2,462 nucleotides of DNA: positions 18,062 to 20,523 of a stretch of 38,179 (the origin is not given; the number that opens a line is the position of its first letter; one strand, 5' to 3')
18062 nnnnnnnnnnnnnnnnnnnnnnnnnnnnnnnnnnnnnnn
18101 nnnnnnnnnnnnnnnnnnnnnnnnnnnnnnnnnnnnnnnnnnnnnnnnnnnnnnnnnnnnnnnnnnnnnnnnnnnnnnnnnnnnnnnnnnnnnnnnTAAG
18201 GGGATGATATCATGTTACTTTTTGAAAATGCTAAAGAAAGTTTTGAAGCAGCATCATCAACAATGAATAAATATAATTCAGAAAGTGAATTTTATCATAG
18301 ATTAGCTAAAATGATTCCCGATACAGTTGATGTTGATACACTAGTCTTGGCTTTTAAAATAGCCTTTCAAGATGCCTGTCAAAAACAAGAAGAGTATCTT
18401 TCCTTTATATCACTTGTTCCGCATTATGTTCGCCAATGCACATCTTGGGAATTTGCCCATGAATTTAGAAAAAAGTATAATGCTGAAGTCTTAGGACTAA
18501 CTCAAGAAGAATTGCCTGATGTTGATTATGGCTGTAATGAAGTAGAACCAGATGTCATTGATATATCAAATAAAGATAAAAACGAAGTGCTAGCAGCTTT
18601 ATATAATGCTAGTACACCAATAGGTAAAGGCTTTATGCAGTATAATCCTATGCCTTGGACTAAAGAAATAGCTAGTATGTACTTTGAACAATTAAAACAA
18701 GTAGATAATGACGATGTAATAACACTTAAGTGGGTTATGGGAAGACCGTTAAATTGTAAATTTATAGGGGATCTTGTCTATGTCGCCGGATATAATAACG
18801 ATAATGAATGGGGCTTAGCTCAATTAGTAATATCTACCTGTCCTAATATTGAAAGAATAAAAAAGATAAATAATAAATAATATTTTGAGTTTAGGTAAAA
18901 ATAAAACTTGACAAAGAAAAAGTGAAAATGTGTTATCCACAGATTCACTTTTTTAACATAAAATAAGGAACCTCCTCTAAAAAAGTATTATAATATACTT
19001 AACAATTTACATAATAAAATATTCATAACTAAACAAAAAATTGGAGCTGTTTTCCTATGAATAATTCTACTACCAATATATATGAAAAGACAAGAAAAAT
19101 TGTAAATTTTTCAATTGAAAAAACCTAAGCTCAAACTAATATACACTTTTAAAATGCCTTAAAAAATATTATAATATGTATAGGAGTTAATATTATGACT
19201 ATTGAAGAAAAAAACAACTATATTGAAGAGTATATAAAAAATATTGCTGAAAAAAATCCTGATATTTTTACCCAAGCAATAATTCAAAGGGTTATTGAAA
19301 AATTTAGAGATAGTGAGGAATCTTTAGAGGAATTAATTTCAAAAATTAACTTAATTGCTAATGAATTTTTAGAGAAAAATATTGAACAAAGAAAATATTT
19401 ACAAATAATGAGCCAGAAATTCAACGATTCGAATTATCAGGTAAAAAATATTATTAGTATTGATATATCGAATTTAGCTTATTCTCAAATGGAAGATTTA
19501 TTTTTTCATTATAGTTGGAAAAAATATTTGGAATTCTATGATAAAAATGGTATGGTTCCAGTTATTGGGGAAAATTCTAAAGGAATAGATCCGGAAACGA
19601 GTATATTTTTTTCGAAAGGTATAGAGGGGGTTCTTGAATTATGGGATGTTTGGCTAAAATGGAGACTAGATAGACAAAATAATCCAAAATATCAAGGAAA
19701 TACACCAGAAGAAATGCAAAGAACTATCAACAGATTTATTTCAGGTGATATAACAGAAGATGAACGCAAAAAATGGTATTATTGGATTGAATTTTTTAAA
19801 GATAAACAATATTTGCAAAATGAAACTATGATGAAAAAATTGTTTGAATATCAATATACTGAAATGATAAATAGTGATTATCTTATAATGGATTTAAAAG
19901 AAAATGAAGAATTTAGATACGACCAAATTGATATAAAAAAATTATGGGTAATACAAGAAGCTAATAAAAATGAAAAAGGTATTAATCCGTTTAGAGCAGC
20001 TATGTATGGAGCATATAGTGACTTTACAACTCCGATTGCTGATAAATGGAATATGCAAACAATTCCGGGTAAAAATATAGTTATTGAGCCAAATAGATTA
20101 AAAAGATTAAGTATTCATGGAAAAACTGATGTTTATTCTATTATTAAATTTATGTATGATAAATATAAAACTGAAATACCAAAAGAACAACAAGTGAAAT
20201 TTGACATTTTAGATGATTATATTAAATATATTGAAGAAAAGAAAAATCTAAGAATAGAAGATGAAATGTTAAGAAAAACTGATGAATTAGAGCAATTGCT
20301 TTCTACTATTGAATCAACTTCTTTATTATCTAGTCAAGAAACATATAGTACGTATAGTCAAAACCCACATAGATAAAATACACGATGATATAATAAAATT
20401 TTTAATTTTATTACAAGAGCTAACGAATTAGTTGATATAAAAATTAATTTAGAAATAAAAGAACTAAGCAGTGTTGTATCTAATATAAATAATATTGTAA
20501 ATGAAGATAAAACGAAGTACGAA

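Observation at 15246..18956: Orphan two-gene operon (958 aa + 222 aa) in the tRNA-linked accessory region: best candidate for an undescribed system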

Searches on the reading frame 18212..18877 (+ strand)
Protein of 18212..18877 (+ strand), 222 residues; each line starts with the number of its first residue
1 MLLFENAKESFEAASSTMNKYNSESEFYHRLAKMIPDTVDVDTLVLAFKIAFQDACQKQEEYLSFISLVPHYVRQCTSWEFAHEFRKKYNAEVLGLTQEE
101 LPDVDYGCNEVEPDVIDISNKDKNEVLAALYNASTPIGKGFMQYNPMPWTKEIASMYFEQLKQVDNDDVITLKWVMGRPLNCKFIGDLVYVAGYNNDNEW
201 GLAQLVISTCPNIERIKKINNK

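Call 5: search_protein_families(library=pfam, proteins=[window:18212-18877:+], max_evalue=0.1)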
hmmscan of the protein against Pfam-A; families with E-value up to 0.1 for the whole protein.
window:18212-18877:+ (222 aa): 1 family
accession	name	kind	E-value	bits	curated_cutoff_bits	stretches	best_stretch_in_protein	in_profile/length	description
PF02181.28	FH2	-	0.0097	15.5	34.8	1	16-90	105-177/372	Formin Homology 2 Domain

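Call 6: search_protein_families(library=phrogs, proteins=[window:18212-18877:+], max_evalue=0.01)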
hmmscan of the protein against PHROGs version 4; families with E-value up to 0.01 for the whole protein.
window:18212-18877:+ (222 aa): 1 family
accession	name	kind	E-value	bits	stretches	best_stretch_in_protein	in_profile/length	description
phrog_21593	-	unknown function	0.002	19.5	1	80-101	12-33/73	-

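Call 7: search_protein_families(library=padloc, proteins=[window:18212-18877:+], max_evalue=0.1)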
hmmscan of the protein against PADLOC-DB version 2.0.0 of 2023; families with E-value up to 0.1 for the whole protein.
window:18212-18877:+ (222 aa): 0 families

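Call 8: search_protein_families(library=ncbifam, proteins=[window:18212-18877:+], max_evalue=0.1)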
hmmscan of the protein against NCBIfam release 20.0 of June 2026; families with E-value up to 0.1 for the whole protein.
window:18212-18877:+ (222 aa): 0 families

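Call 14: find_homologous_proteins(query=window:18212-18877:+)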
Query window:18212-18877:+ (222 aa): 126 proteins with E <= 0.001 among 470 candidates; the best 120 are listed.
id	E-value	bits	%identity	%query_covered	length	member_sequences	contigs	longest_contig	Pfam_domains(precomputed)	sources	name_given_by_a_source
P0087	1.0e-147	508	100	100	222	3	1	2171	-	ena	-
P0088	2.4e-114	398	79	99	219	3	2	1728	-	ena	-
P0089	1.2e-113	396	79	99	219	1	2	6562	-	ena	-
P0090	1.2e-113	396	79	99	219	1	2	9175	-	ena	-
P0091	2.3e-113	395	79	99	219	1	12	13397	-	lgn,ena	-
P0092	2.3e-113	395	79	99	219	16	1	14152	-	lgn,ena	-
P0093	4.3e-113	394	79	99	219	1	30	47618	-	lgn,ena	-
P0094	4.5e-113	394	79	99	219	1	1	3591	-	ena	-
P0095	5.9e-113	394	79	99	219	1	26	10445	-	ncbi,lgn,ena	-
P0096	8.1e-113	393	79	99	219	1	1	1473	-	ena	-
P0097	1.6e-112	392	79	99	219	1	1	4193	-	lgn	-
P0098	2.6e-112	392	80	98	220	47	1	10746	-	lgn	-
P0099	3.8e-111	388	78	99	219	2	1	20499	-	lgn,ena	-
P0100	6.6e-111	387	78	99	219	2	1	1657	-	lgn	-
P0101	7.4e-111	387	78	100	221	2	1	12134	-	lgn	-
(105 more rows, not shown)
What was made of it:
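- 18212..18880 (+): Small gene, 222 aa (stop codon included). 126 homologues at 50-100% identity (call 14).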

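Call 29: search_solved_structures(query=A3, max_evalue=10)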
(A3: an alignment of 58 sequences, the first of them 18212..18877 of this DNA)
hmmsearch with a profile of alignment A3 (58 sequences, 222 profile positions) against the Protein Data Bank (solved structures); distinct sequences matched with E-value up to 10: 0.

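Call 35: predict_structure(alignment_id=A3)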
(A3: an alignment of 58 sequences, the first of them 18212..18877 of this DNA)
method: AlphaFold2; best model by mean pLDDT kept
length: 222 residues; sequences in the alignment: 58
mean_pLDDT: 89.3   pTM: 0.84
mean pLDDT of the five models: 89.3, 89.0, 88.9, 88.6, 87.5
residues with pLDDT >= 90: 161; 70-90: 41; 50-70: 13; < 50: 7
segments of 3 or more residues with pLDDT < 50: 216-222
pLDDT, mean of each block of 10 residues (from residue 1): 92 76 89 96 97 94 90 94 95 90 93 97 96 90 90 91 67 91 94 95 96 62 37
secondary structure, 60 per line:
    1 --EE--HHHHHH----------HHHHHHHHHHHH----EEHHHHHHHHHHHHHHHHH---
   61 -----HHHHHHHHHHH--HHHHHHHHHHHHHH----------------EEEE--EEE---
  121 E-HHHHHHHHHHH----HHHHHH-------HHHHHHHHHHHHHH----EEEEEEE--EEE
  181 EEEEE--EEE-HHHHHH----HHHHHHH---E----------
elements in order: H7-12 H23-34 H41-57 H66-76 H79-92 E109-112 E115-117 H123-133 H138-143 H151-164 E169-175 E178-185 E188-190 H192-197 H202-208
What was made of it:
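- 18212..18880 (+): AlphaFold2 model with pLDDT 89.3 and pTM 0.84 (call 35).
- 18212..18511 (+): Small protein, N-terminal five-helix domain, residues 1-100. It is found only in the operon-type partners. Model (call 35).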

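Call 38: fold_search(model_id=the predicted structure, library=pdb)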
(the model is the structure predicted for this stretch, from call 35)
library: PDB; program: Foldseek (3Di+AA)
matches with E <= 10: 19; with E <= 0.001: 0
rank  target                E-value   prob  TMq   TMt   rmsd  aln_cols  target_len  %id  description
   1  6f7h_C                2.4e+00  0.01  0.12  0.11  20.2       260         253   11  Crystal structure of human AQP10 (released 2018-11-21)
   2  7dkh_I                2.7e+00  0.06  0.18  0.06  12.5       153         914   12  Crystal structure of the Ctr9/Paf1/Cdc73/Rtf1 quaternary complex (released 2021-11-24)
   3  9mqr_A                2.8e+00  0.08  0.21  0.19  12.4       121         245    7  A8 Fab in complex with CD97 (released 2025-09-24)
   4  6pas_B                3.2e+00  0.02  0.14  0.08  18.2       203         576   12  Inactive State of Manduca sexta soluble guanylate cyclase (released 2019-10-23)
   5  4ri1_C                3.6e+00  0.06  0.17  0.21   8.3        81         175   16  Crystal structure of Helicobacter pylori pseudaminic acid biosynthesis N -acetyltransferase PseH complex with acetyl-c (released 2015-04-01)
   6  1h6i                  3.8e+00  0.01  0.11  0.11  17.2       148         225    8  A REFINED STRUCTURE OF HUMAN AQUAPORIN 1 (released 2001-12-13)
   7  1j4n                  3.8e+00  0.01  0.11  0.10  21.1       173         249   10  Crystal Structure of the AQP1 water channel (released 2002-03-27)
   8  7aoi_XC               4.0e+00  0.02  0.17  0.09  18.4       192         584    9  Trypanosoma brucei mitochondrial ribosome large subunit assembly intermediate (released 2020-12-02)
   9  7mk3_B                5.7e+00  0.01  0.16  0.12  10.9       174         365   11  Crystal structure of NPR1 (released 2022-03-16)
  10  4ag7_A                6.8e+00  0.03  0.18  0.22  10.6       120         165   13  C. elegans glucosamine-6-phosphate N-acetyltransferase (GNA1): coenzyme A adduct (released 2012-07-25)
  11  4ri1_A                8.0e+00  0.03  0.18  0.20   8.6        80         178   15  Crystal structure of Helicobacter pylori pseudaminic acid biosynthesis N -acetyltransferase PseH complex with acetyl-c (released 2015-04-01)
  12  4ag7_B                9.0e+00  0.02  0.16  0.20  11.1       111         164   12  C. elegans glucosamine-6-phosphate N-acetyltransferase (GNA1): coenzyme A adduct (released 2012-07-25)
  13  7t38_A                9.0e+00  0.02  0.21  0.10  16.3       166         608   12  Inactivated state of 2-APB and CBD-bound wildtype rat TRPV2 in nanodiscs (released 2022-05-04)
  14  9mi6_A                9.0e+00  0.01  0.08  0.07  14.4        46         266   13  Crystal structure of human FcRn in complex with nipocalimab Fab fragment (released 2025-02-12)
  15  6sc5_A                9.0e+00  0.01  0.16  0.11  12.9       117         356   14  dAb3/HOIP-RBR-Ligand2 (released 2019-11-27)
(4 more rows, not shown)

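Call 71: search_dna_similar(query=window:18212-18877:+, collection=phages, mode=protein, max_evalue=0.01)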
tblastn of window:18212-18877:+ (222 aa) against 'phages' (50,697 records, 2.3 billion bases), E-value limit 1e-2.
Records with a match: 1; places in all: 1; records where one place covers at least 80% of the query: 0.
Best place of each record, by identity: <60% 1.
By first word of the organism name: Dulem 1.
By host as written in the record: Propithecus coquereli 1.
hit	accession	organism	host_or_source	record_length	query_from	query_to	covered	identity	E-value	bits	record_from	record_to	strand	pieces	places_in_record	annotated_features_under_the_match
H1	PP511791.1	Dulem virus 39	Propithecus coquereli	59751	115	162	22%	44.4%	5e-3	44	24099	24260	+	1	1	hypothetical protein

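Call 72: search_dna_similar(query=window:18212-18877:+, collection=plasmids, mode=protein, max_evalue=0.01)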
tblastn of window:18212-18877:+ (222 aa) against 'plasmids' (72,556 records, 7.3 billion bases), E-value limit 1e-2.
Records with a match: 1; places in all: 1; records where one place covers at least 80% of the query: 0.
Best place of each record, by identity: <60% 1.
By first word of the organism name: Priestia 1.
By predicted mobility (MOB-suite, as given by PLSDB): non-mobilizable 1.
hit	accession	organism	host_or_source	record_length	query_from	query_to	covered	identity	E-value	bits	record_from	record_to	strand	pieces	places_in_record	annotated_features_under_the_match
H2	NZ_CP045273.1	Priestia megaterium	pure culture,Paper surface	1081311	115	217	46%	31.7%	2e-5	52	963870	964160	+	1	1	none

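Call 74: get_annotated_region(hit=H2, flank=6000)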
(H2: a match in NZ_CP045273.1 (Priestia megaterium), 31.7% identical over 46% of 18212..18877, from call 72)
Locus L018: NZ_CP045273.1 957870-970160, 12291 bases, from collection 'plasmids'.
description: Priestia megaterium strain FDU301 plasmid pFDU301A, complete sequence
organism: Priestia megaterium (NCBI taxid 1404)
taxonomy: Bacteria; Bacillota; Bacilli; Bacillales; Bacillaceae; Priestia; Priestia megaterium
host: -; source: pure culture,Paper surface; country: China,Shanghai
typing (MOB-suite, as given by PLSDB): non-mobilizable
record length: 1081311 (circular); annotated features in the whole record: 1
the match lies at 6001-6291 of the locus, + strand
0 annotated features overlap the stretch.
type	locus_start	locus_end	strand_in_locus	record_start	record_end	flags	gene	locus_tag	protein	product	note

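Call 75: get_annotated_region(hit=H1, flank=5000)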
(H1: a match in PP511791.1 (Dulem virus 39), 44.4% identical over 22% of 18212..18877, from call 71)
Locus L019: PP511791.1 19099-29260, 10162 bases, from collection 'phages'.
description: Dulem virus 39 isolate Duke_28FS_1, complete genome.
organism: Dulem virus 39 (NCBI taxid 3145757)
taxonomy: Viruses; Duplodnaviria; Heunggongvirae; Uroviricota; Caudoviricetes
host: Propithecus coquereli; source: feces; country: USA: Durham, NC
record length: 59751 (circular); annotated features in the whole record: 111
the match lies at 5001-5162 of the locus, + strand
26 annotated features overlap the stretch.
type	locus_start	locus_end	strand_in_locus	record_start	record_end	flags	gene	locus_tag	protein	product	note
CDS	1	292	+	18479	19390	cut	-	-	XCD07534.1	hypothetical protein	-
CDS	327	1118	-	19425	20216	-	-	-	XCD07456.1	Cro/C1-type HTH DNA-binding domain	-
CDS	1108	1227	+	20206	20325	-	-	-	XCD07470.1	hypothetical protein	-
CDS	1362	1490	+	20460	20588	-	-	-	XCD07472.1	hypothetical protein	-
CDS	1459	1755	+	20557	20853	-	-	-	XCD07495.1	hypothetical protein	-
CDS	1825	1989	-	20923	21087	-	-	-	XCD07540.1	hypothetical protein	-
CDS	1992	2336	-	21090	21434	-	-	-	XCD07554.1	repressor protein CI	-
CDS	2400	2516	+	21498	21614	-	-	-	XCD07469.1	hypothetical protein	-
CDS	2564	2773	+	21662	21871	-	-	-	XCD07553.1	repressor protein CI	-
CDS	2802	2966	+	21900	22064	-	-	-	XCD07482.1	hypothetical protein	-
CDS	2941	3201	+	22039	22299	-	-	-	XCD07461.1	helix-turn-helix domain protein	-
CDS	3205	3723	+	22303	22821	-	-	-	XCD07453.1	cell wall hydrolase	-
CDS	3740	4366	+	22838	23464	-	-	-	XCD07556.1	single strand binding protein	-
CDS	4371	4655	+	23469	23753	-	-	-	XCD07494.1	hypothetical protein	-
CDS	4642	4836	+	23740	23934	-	-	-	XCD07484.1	hypothetical protein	-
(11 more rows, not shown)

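Call 110: find_related_loci(query=A3, collection=metagenome_contigs, flank=5000)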
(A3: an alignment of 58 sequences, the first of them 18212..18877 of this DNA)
Query A3 (222 aa) in metagenome_contigs; peptide patterns used: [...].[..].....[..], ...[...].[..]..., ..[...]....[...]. (x = any residue, [..] = any of these).
600 stretches matched a pattern (row limit reached: there are more); 123 encode a relative of the query (tblastn E <= 1e-3); the best 80 are kept; 80 distinct loci.
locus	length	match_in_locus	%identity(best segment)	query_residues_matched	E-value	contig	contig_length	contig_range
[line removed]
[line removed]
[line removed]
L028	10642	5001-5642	47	1-212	3e-65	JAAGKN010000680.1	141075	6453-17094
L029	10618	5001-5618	36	27-218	7e-38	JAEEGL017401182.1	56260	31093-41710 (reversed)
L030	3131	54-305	43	116-207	2e-16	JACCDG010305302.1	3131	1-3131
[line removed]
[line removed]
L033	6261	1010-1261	42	116-207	1e-15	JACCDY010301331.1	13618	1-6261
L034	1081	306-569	40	115-210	2e-15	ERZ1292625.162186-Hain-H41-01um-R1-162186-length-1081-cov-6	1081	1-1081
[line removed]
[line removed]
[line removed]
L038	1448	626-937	33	116-222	2e-14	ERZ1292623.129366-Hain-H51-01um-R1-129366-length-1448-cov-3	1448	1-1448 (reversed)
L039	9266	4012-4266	40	116-208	5e-14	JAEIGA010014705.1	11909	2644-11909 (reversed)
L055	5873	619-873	35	116-208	2e-12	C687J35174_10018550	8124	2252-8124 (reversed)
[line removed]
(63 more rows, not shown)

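Call 118: search_protein_families(library=ncbifam, proteins=[L055:571-1086:+, L089:4962-5294:+], max_evalue=1)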
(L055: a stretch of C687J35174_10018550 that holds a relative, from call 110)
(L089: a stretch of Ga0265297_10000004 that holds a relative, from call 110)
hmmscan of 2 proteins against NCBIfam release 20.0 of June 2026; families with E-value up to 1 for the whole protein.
L055:571-1086:+ (172 aa): 0 families

L089:4962-5294:+ (111 aa): 0 families

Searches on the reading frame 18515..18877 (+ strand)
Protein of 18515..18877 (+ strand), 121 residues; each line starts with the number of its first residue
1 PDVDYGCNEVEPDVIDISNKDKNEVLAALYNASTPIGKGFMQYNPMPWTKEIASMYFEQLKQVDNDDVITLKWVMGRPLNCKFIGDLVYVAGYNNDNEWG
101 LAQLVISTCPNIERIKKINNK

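Call 78: search_protein_families(library=pfam, proteins=[window:18515-18877:+], max_evalue=1)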
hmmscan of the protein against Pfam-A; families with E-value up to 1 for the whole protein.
window:18515-18877:+ (121 aa): 0 families

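Call 79: search_protein_families(library=phrogs, proteins=[window:18515-18877:+], max_evalue=1)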
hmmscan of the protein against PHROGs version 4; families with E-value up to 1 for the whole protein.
window:18515-18877:+ (121 aa): 0 families

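Call 99: search_solved_structures(query=A6, max_evalue=10)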
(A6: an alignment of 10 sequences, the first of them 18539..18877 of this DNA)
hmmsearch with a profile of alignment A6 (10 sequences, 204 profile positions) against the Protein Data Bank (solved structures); distinct sequences matched with E-value up to 10: 83 (the best 60 are shown).
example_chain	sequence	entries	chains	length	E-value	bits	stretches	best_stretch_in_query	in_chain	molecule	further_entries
7wlr_B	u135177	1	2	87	0.016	18.1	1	97-175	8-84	Histone H4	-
2hio_D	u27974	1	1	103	0.022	17.7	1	96-175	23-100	PROTEIN (HISTONE H4)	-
3azi_B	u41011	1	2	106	0.022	17.7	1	96-175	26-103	Histone H4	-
1p3b_B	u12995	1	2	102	0.026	17.5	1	96-175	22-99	Histone H4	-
9lox_B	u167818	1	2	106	0.027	17.4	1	96-175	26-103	Histone H4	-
8jhf_B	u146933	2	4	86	0.027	17.4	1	96-175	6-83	Histone H4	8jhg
6fq8_B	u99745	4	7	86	0.033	17.1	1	97-175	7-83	Histone H4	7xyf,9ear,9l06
6iy2_B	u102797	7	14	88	0.033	17.1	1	96-175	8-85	Histone H4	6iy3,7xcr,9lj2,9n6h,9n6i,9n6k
1aoi_B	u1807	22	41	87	0.033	17.1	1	97-175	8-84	HISTONE H4 | HISTONE H2A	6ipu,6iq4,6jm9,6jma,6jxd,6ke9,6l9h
6fq5_F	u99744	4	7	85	0.033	17.1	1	97-175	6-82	Histone H4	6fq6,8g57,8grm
7xct_F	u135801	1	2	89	0.034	17.1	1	96-175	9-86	Histone H4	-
5mlu_B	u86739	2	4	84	0.034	17.1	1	97-175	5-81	Histone H4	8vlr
9l06_B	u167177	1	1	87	0.034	17.1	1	96-175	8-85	Histone H4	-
6fq5_B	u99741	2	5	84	0.034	17.1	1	97-175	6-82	Histone H4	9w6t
7k6p_B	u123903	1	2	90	0.035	17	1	96-175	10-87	Histone H4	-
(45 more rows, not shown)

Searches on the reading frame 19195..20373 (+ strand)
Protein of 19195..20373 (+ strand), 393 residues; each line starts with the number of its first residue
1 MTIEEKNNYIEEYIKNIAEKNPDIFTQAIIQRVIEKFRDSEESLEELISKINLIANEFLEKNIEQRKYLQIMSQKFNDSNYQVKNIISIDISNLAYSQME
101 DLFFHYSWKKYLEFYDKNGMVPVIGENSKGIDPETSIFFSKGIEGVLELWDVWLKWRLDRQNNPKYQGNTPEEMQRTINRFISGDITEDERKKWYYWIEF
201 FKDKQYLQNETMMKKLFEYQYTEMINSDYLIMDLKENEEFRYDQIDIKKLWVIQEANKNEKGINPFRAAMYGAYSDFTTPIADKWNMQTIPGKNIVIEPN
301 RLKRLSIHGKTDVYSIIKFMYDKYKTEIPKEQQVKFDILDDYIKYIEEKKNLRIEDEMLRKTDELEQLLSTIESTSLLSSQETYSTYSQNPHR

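Call 5: search_protein_families(library=pfam, proteins=[window:19195-20373:+], max_evalue=0.1)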
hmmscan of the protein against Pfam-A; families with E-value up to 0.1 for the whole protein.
window:19195-20373:+ (393 aa): 0 families

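Call 6: search_protein_families(library=phrogs, proteins=[window:19195-20373:+], max_evalue=0.01)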
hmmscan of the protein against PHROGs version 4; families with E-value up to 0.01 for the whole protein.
window:19195-20373:+ (393 aa): 0 families

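Call 7: search_protein_families(library=padloc, proteins=[window:19195-20373:+], max_evalue=0.1)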
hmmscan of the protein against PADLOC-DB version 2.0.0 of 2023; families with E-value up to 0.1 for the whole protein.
window:19195-20373:+ (393 aa): 0 families

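Call 8: search_protein_families(library=ncbifam, proteins=[window:19195-20373:+], max_evalue=0.1)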
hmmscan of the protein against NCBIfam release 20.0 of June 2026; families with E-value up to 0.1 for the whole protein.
window:19195-20373:+ (393 aa): 3 families
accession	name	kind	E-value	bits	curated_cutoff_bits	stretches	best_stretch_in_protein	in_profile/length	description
NF002150.0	PRK00982.1-4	subfamily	0.0042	17.3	66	1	312-350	41-79/80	acyl carrier protein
TIGR00517.1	acyl_carrier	equivalog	0.025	14.4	70.45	1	312-350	39-77/77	acyl carrier protein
NF002147.0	PRK00982.1-1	equivalog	0.083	12.7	84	0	316-350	47-81/83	acyl carrier protein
